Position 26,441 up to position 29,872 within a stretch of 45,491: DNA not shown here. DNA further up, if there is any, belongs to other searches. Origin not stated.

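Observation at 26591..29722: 1043-aa orphan protein with LysM-like N-terminus, no signal peptide and a glycine-rich hydrophobic cluster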

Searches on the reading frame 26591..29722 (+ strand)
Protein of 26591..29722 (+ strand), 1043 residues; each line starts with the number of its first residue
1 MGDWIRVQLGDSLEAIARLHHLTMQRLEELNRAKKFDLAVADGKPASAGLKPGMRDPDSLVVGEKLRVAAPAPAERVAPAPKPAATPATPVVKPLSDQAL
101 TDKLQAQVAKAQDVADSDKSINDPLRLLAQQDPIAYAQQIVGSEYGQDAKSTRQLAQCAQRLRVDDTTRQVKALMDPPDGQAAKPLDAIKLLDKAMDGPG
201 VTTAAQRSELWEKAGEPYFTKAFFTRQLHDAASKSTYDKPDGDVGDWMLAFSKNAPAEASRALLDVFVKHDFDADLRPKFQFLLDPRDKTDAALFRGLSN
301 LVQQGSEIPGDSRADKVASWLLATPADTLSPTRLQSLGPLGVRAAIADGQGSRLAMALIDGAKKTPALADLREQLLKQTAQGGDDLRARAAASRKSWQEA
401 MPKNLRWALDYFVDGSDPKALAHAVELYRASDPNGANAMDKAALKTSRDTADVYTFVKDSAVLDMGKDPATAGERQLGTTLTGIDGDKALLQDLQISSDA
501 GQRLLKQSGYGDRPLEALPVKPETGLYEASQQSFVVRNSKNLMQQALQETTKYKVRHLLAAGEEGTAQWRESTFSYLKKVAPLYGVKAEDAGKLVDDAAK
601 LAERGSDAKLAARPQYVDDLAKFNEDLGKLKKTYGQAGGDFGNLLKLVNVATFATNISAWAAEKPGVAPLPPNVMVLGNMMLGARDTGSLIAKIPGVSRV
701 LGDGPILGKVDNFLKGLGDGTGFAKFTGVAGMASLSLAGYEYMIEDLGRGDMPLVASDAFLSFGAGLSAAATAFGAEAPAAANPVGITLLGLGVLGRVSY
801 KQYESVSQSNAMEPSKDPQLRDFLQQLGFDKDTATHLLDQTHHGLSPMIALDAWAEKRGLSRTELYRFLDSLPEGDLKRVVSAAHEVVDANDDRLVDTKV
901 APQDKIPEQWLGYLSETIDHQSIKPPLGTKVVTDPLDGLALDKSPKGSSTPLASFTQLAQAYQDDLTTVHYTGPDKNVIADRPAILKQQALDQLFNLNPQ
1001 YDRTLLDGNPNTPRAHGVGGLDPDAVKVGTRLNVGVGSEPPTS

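Call 4: search_protein_families(library=pfam, proteins=[window:26591-29722:+], max_evalue=1)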
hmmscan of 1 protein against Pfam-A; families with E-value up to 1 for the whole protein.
window:26591-29722:+ (1043 aa): 1 family
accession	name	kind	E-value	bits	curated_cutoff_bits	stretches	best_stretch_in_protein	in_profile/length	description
PF01476.26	LysM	-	9.8e-06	25.9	20.9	1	6-32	2-28/43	LysM domain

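Call 5: search_protein_families(library=ncbifam, proteins=[window:26591-29722:+], max_evalue=1)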
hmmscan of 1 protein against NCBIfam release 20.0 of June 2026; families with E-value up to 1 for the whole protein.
window:26591-29722:+ (1043 aa): 0 families

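Call 6: find_homologous_proteins(query=window:26591-29722:+, max_evalue=0.001)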
Query window:26591-29722:+ (1043 aa): 6 proteins with E <= 0.001 among 8000 candidates.
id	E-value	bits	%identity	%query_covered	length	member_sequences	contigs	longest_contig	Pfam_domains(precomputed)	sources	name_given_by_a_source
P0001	0.0e+0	2298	100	100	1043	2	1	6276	PF01476.27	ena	-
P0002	0.0e+0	2021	88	100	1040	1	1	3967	PF01476.27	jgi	-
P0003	0.0e+0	1771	77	100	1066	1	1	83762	PF01476.27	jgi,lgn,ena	-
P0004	0.0e+0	1685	74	100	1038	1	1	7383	-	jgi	jgi:hypothetical protein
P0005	0.0e+0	1656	74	100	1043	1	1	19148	PF01476.27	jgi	-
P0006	0.0e+0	1640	75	100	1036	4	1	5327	PF01476.27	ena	-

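Call 7: search_solved_structures(query=window:26591-29722:+, max_evalue=1, show_alignments=2)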
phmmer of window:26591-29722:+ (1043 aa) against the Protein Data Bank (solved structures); distinct sequences matched with E-value up to 1: 0.

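Call 12: find_encoding_contigs(protein=P0003, flank=10000, max_places=3)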
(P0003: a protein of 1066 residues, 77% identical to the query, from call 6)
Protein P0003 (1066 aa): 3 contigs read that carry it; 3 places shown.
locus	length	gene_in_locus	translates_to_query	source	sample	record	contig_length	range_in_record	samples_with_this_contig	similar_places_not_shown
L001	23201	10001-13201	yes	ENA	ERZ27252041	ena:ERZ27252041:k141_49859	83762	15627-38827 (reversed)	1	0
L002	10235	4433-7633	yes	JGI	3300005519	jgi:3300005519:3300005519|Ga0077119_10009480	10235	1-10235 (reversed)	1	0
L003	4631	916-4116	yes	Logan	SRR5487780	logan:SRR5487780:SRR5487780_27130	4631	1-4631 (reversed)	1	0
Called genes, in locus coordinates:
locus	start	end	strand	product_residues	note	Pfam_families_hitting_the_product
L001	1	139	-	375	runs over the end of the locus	PF14175:YaaC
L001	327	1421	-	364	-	-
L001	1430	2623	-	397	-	-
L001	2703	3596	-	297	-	PF02861:Clp_N, PF02617:ClpS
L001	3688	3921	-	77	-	PF15566:Imm32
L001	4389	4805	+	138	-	-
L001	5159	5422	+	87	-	-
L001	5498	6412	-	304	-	PF14022:DUF4238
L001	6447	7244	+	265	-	PF14355:Abi_C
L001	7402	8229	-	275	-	PF00078:RVT_1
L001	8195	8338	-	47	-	-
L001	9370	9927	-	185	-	PF01323:DSBA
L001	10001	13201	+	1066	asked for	PF01476:LysM (weak)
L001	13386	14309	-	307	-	PF03446:NAD_binding_2, PF03807:F420_oxidored, PF14833:NAD_binding_11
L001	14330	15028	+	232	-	PF00392:GntR, PF07729:FCD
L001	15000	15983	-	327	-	PF00248:Aldo_ket_red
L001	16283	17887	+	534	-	-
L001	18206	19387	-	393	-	PF14321:DUF4382, PF13620:CarboxypepD_reg (weak)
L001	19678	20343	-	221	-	-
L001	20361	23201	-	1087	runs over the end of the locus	PF00933:Glyco_hydro_3, PF01915:Glyco_hydro_3_C, PF18559:Exop_C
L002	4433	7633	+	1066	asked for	PF01476:LysM (weak)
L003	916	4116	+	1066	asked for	PF01476:LysM (weak)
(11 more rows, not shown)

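Call 13: find_encoding_contigs(protein=P0005, flank=10000, max_places=3)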
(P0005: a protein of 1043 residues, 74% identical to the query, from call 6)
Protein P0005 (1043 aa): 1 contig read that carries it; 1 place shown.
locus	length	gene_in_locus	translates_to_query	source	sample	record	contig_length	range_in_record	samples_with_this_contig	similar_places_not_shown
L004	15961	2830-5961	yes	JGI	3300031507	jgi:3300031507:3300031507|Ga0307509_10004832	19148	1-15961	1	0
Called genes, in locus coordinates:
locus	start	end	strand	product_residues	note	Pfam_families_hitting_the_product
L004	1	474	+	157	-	?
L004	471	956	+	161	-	-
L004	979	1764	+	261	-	PF01311:Bac_export_1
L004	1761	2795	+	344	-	PF01312:Bac_export_2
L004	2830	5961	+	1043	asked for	PF01476:LysM (faint)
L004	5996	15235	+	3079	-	-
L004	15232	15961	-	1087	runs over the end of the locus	PF07719:TPR_2 (faint), PF03704:BTAD, PF13428:TPR_14 (faint), PF13401:AAA_22 (faint), PF25872:HTH_77 (weak), PF13424:TPR_12, PF13374:TPR_10 (weak), PF13432:TPR_16 (weak), +1 more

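Call 21: find_encoding_contigs(protein=P0004, flank=10000, max_places=3)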
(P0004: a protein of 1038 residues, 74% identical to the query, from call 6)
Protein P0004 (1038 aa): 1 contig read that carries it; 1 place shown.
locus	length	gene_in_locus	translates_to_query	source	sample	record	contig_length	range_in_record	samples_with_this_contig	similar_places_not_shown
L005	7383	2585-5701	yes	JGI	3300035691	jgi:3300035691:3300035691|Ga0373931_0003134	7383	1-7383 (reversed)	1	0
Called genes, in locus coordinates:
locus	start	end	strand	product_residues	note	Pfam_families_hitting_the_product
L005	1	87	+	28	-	?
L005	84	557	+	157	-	-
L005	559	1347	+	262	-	PF01311:Bac_export_1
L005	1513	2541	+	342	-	PF01312:Bac_export_2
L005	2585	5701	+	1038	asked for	-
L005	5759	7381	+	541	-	?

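Call 22: find_encoding_contigs(protein=P0006, flank=10000, max_places=3)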
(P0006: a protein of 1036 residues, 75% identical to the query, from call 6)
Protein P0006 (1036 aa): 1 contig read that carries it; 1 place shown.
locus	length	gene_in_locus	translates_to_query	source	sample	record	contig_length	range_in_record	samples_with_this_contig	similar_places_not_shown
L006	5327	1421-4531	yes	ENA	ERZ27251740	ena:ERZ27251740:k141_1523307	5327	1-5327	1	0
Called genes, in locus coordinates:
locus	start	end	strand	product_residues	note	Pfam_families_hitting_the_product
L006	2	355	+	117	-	?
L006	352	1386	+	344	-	PF01312:Bac_export_2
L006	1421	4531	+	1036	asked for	PF01476:LysM (faint)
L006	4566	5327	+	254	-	?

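Call 23: find_encoding_contigs(protein=P0002, flank=10000, max_places=3)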
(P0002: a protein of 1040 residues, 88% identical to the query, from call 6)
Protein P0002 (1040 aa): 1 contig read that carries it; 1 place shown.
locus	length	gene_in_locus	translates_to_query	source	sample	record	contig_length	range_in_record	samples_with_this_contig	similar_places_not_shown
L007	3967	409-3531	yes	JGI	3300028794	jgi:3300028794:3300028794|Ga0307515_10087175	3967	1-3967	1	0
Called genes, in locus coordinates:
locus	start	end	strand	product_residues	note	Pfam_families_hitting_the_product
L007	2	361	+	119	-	?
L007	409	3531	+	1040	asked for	PF01476:LysM (faint)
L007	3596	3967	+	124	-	?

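Call 24: search_protein_families(library=pfam, proteins=[L004:1-474:+, L004:471-956:+, L004:979-1764:+, L004:1761-2795:+, L004:5996-15235:+, L007:2-361:+, L007:3596-3967:+, L005:84-557:+], max_evalue=0.01)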
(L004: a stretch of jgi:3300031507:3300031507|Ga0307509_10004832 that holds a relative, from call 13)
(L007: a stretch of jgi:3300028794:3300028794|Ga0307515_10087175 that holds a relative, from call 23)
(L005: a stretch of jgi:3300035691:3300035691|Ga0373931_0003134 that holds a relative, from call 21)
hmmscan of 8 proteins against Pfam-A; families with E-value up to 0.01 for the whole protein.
L004:1-474:+ (157 aa): 2 families
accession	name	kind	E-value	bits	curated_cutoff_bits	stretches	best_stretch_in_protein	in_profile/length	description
PF00006.31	ATP-synt_ab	-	3.7e-26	92.5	29.5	1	1-71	141-213/213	ATP synthase alpha/beta family, nucleotide-binding domain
PF18269.6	T3SS_ATPase_C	-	3.9e-22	78.3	22.7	1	78-148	1-71/72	T3SS EscN ATPase C-terminal domain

L004:471-956:+ (161 aa): 0 families

L004:979-1764:+ (261 aa): 1 family
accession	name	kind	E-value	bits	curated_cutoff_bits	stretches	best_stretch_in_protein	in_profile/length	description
PF01311.25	Bac_export_1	-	4.5e-56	190.4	27.8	1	18-246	4-226/230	Bacterial export proteins, family 1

L004:1761-2795:+ (344 aa): 1 family
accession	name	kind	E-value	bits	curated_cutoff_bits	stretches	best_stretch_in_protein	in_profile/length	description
PF01312.24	Bac_export_2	-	9.1e-79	265.5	24.4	1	5-339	3-334/335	FlhB HrpN YscU SpaS Family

L004:5996-15235:+ (3079 aa): 1 family
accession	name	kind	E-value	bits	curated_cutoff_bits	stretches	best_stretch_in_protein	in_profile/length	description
PF16013.10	DUF4781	-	8.7e-21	74.5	27.9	1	1309-1502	17-212/310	Domain of unknown function (DUF4781)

L007:2-361:+ (119 aa): 1 family
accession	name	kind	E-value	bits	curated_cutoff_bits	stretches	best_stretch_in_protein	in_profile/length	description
PF01312.24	Bac_export_2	-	1.9e-24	87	24.4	1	1-114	219-334/335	FlhB HrpN YscU SpaS Family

L007:3596-3967:+ (124 aa): 0 families

L005:84-557:+ (157 aa): 0 families
